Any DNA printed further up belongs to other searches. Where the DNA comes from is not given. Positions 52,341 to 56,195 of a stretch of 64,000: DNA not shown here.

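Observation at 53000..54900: Intragenic GC-rich mosaic segment inside the 1186-aa tail protein gene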

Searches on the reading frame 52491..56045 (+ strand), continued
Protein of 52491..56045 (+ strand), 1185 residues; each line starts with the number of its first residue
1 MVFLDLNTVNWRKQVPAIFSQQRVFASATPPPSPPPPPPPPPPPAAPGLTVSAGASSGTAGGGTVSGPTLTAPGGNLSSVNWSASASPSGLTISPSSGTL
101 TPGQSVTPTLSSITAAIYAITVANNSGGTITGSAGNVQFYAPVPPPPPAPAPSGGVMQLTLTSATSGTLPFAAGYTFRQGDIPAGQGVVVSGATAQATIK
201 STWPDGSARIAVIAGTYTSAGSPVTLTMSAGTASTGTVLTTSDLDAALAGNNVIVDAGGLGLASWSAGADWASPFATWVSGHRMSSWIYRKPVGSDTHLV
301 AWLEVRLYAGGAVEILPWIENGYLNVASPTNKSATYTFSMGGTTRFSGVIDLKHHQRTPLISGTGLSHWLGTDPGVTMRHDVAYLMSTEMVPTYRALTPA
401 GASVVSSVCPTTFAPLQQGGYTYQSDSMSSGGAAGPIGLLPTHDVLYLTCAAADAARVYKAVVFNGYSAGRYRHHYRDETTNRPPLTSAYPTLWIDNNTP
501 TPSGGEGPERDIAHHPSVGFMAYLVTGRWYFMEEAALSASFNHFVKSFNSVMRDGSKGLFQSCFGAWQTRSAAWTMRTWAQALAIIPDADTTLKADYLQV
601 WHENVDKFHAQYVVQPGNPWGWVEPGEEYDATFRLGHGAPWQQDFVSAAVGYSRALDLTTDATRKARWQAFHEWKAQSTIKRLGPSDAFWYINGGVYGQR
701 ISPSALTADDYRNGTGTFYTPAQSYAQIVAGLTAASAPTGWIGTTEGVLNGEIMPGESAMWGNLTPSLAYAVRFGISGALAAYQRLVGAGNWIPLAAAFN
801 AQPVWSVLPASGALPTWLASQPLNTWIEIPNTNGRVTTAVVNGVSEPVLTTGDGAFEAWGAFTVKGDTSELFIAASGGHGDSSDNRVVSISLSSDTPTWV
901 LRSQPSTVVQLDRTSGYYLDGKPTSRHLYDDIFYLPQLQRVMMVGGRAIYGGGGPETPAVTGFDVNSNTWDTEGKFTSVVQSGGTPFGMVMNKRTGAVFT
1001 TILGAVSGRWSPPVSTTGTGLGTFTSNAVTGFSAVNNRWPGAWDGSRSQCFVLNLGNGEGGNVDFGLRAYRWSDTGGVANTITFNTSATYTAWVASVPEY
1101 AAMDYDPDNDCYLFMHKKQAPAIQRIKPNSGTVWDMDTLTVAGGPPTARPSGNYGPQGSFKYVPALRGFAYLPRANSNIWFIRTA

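Call 54: predict_structure(alignment_id=A1)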
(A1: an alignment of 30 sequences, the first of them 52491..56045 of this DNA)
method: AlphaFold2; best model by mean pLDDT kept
length: 1185 residues; sequences in the alignment: 30
mean_pLDDT: 74.7   pTM: 0.66
mean pLDDT of the five models: 74.7, 74.2, 73.9, 72.5, 70.6
residues with pLDDT >= 90: 349; 70-90: 491; 50-70: 133; < 50: 212
segments of 3 or more residues with pLDDT < 50: 1-80, 85-91, 97-106, 108-153, 431-433, 631-633, 734-742, 752-758, 811-813, 835-854, 1014-1018, 1020-1035
pLDDT, mean of each block of 10 residues (from residue 1): 25 26 27 35 30 25 32 37 45 51 42 31 24 24 26 70 89 92 83 94 90 91 87 91 91 93 92 95 97 91 95 94 78 94 92 92 85 87 89 84 82 83 53 59 87 91 90 88 92 73 69 71 95 93 83 81 79 89 95 95 93 82 75 61 90 92 90 93 66 66 83 83 77 49 58 50 87 82 79 74 71 63 84 56 39 58 88 86 86 84 88 87 87 86 86 75 92 80 65 78 63 51 44 56 83 84 82 71 88 87 87 77 84 88 77 77 90 86 85
secondary structure, 60 per line:
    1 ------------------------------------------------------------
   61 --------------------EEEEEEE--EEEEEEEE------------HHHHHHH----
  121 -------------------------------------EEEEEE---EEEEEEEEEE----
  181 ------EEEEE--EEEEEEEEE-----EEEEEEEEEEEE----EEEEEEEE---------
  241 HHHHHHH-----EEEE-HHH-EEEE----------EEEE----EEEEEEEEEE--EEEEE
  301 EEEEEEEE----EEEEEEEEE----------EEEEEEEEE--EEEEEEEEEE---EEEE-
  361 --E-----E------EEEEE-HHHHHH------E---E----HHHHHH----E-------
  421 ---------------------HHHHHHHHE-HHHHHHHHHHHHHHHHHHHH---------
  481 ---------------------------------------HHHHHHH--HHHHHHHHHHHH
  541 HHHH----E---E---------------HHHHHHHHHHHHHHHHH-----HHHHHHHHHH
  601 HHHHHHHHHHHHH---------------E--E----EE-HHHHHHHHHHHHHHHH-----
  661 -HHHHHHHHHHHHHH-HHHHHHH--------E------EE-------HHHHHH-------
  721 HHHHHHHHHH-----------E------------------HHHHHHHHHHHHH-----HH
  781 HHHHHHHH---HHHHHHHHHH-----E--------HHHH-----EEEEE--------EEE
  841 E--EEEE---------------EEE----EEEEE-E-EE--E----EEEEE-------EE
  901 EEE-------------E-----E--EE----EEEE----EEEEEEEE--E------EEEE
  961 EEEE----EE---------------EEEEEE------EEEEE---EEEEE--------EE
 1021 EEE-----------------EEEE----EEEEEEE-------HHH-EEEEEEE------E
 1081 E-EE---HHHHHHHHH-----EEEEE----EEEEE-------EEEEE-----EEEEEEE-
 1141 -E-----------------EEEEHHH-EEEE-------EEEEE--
elements in order (helices of 4 or more, strands of 3 or more residues): E81-87 E90-97 H110-116 E158-163 E167-176 E187-191 E194-202 E208-219 E224-231 H241-247 E253-256 E262-265 E276-279 E284-293 E296-308 E313-321 E332-340 E343-352 E356-359 E376-380 H382-387 H403-408 H442-449 H452-471 H520-526 H529-544 H569-585 H591-613 H640-655 H662-675 H677-683 H708-713 H721-730 H761-773 H779-788 H792-801 H816-819 E825-829 E838-841 E844-847 E863-865 E870-874 E887-891 E899-903 E932-935 E940-947 E957-964 E986-991 E998-1002 E1006-1010 E1019-1023 E1041-1044 E1049-1055 E1067-1073 H1088-1096 E1102-1106 E1111-1115 E1123-1127 E1133-1139 E1160-1163 E1168-1171 E1179-1183
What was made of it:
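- On BACON Ig-like domain: AF2 confidence is low there (call 54).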

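Call 56: fold_search(model_id=the predicted structure, library=pdb)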
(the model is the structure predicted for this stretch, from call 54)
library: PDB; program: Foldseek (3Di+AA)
matches with E <= 10: 763; with E <= 0.001: 93
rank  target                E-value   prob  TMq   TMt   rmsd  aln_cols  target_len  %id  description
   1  9n6z_LW               2.0e-05  1.00  0.16  0.40   8.8       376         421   10  SSU processome maturation and disassembly, State D (released 2025-11-05)
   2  8zfz_B                2.5e-05  1.00  0.16  0.47   7.4       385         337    7  cryo-EM structure of Gs-coupled zebrafish GPR4 at pH 6.5 (released 2025-01-22)
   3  8qo9_w                2.7e-05  1.00  0.16  0.33   8.5       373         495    8  Cryo-EM structure of a human spliceosomal B complex protomer (released 2024-01-24)
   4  8h6j_5E               2.8e-05  1.00  0.12  0.34  10.3       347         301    8  Cryo-EM structure of human exon-defined spliceosome in the mature pre-B state. (released 2024-05-01)
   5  9fmd_E                3.1e-05  1.00  0.12  0.33  10.7       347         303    9  Integrative model of the human post-catalytic spliceosome (P-complex) (released 2024-07-10)
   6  9d0a_B                5.2e-05  1.00  0.17  0.56   7.2       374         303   10  CryoEM structure of PAR2 with endogenous tethered ligand. (released 2025-05-07)
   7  8h6e_5E               5.7e-05  1.00  0.12  0.33  10.4       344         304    8  Cryo-EM structure of human exon-defined spliceosome in the late pre-B state. (released 2024-05-01)
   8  6u62_A                5.7e-05  0.99  0.16  0.17  26.4       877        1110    9  Raptor-Rag-Ragulator complex (released 2019-10-30)
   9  7rmg_B                7.3e-05  1.00  0.15  0.45   9.8       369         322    8  Substance P bound to active human neurokinin 1 receptor in complex with miniGs/q70 (released 2021-11-03)
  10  6qdv_N                7.3e-05  1.00  0.12  0.34  10.3       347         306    8  Human post-catalytic P complex spliceosome (released 2019-02-20)
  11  5oql_F                7.6e-05  1.00  0.15  0.36   8.7       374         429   10  Cryo-EM structure of the 90S pre-ribosome from Chaetomium thermophilum (released 2017-10-11)
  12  2zwa_A                8.4e-05  1.00  0.17  0.28   8.2       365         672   12  Crystal structure of tRNA wybutosine synthesizing enzyme TYW4 (released 2009-06-02)
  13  9n73_LW               8.8e-05  1.00  0.16  0.36   8.1       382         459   10  SSU processome maturation and disassembly, State G (released 2025-10-29)
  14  9ed4_C                8.8e-05  0.99  0.17  0.17  23.1       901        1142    8  A composite map of mTORC1-Rag-Ragultor-4EBP1 on membrane (released 2025-09-10)
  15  8qo9_v                1.1e-04  1.00  0.16  0.34  11.0       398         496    8  Cryo-EM structure of a human spliceosomal B complex protomer (released 2024-01-24)
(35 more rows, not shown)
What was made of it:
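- Closest known: PL26 exo-rhamnogalacturonan lyase PcRGLX of Penicillium chrysogenum. Same: It also matches in Foldseek (call 56).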

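Call 81: find_encoding_contigs(protein=P0069, flank=10000, max_places=1)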
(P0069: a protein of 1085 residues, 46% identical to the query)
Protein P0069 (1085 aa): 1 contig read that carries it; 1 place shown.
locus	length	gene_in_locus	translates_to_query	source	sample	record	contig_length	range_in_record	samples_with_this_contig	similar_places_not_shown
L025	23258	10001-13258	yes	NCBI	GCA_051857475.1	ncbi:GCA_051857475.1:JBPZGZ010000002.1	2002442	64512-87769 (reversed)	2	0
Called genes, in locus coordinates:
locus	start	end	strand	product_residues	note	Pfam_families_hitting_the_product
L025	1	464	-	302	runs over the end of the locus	PF00126:HTH_1, PF03466:LysR_substrate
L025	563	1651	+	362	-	PF00724:Oxidored_FMN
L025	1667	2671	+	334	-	PF00248:Aldo_ket_red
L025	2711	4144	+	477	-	PF01650:Peptidase_C13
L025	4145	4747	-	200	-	-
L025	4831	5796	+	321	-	PF08279:HTH_11, PF13280:WYL, PF25583:WCX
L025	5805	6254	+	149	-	PF00583:Acetyltransf_1, PF13673:Acetyltransf_10, PF13508:Acetyltransf_7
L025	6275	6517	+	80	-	-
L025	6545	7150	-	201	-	PF01427:Peptidase_M15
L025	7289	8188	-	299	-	PF00126:HTH_1, PF03466:LysR_substrate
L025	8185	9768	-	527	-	PF00496:SBP_bac_5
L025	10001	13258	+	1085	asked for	-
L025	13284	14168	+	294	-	PF12146:Hydrolase_4 (weak), PF00561:Abhydrolase_1, PF12697:Abhydrolase_6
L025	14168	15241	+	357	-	PF00180:Iso_dh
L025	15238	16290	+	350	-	PF02574:S-methyl_trans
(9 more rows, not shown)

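Call 82: find_encoding_contigs(protein=P0074, flank=10000, max_places=1)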
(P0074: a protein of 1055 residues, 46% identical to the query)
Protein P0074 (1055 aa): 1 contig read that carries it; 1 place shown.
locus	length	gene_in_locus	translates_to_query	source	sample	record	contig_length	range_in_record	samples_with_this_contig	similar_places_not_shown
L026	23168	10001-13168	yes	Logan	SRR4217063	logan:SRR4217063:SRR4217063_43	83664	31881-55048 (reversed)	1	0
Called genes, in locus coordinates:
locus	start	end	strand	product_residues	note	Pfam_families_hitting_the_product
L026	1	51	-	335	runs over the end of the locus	PF01522:Polysacc_deac_1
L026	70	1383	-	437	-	PF19358:DUF5935, PF04932:Wzy_C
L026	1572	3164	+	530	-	PF00501:AMP-binding, PF13193:AMP-binding_C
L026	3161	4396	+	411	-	PF00278:Orn_DAP_Arg_deC, PF02784:Orn_Arg_deC_N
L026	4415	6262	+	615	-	PF13522:GATase_6 (weak), PF13537:GATase_7, PF00733:Asn_synthase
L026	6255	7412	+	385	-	PF01041:DegT_DnrJ_EryC1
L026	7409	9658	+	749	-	PF13480:Acetyltransf_6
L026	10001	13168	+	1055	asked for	-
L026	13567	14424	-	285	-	PF00535:Glycos_transf_2, PF10111:Glyco_tranf_2_2 (weak)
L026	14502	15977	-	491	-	PF01943:Polysacc_synt, PF13440:Polysacc_synt_3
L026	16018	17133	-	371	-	PF13439:Glyco_transf_4, PF13579:Glyco_trans_4_4 (weak), PF00534:Glycos_transf_1, PF13692:Glyco_trans_1_4, PF20706:GT4-conflict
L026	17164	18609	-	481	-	PF05199:GMC_oxred_C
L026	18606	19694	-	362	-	PF01073:3Beta_HSD, PF01370:Epimerase, PF04321:RmlD_sub_bind (faint), PF13460:NAD_binding_10, PF07993:NAD_binding_4, PF16363:GDP_Man_Dehyd (weak)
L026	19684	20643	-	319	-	PF00535:Glycos_transf_2, PF10111:Glyco_tranf_2_2 (faint), PF13641:Glyco_tranf_2_3, PF13632:Glyco_trans_2_3 (weak)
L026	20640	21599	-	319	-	PF00535:Glycos_transf_2, PF10111:Glyco_tranf_2_2, PF13641:Glyco_tranf_2_3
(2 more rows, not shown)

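Call 83: find_encoding_contigs(protein=P0010, flank=10000, max_places=1)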
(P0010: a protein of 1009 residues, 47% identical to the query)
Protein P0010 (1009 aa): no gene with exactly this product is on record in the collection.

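Call 84: find_encoding_contigs(protein=P0095, flank=10000, max_places=1)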
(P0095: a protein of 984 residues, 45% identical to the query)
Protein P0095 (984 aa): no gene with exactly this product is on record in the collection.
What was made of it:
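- Tried and rejected: Those for P0010 and P0095 returned nothing (calls 83, 84).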

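Call 85: find_encoding_contigs(protein=P0087, flank=10000, max_places=1)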
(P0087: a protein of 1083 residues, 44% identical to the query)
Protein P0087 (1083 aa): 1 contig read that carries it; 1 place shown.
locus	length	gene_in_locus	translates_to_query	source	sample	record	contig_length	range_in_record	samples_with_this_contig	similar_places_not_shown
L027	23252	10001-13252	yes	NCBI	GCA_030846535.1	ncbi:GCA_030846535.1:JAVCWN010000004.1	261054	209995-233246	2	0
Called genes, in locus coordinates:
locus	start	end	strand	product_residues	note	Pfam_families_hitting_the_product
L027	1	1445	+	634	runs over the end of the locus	PF13522:GATase_6, PF12481:DUF3700 (weak), PF13537:GATase_7, PF00733:Asn_synthase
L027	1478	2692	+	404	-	PF13439:Glyco_transf_4, PF13579:Glyco_trans_4_4, PF00534:Glycos_transf_1, PF13692:Glyco_trans_1_4, PF13524:Glyco_trans_1_2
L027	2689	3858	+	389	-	PF13439:Glyco_transf_4, PF13579:Glyco_trans_4_4, PF00534:Glycos_transf_1, PF13692:Glyco_trans_1_4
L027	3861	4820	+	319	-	PF00535:Glycos_transf_2, PF10111:Glyco_tranf_2_2, PF13641:Glyco_tranf_2_3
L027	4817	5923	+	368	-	PF13439:Glyco_transf_4, PF00534:Glycos_transf_1, PF13692:Glyco_trans_1_4, PF20706:GT4-conflict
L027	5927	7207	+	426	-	PF13439:Glyco_transf_4 (weak), PF13579:Glyco_trans_4_4, PF13692:Glyco_trans_1_4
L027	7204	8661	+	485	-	PF01943:Polysacc_synt, PF13440:Polysacc_synt_3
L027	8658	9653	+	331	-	PF01757:Acyl_transf_3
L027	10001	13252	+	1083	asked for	-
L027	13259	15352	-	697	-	PF13480:Acetyltransf_6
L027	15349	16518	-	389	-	PF01041:DegT_DnrJ_EryC1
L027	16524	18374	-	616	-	PF13537:GATase_7, PF00733:Asn_synthase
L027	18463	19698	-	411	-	PF00278:Orn_DAP_Arg_deC, PF02784:Orn_Arg_deC_N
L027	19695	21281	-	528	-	PF00501:AMP-binding, PF13193:AMP-binding_C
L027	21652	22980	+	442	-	PF19358:DUF5935, PF04932:Wzy_C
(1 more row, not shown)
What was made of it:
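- In two Massilia genomes they lie inside EPS loci (calls 82, 85).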
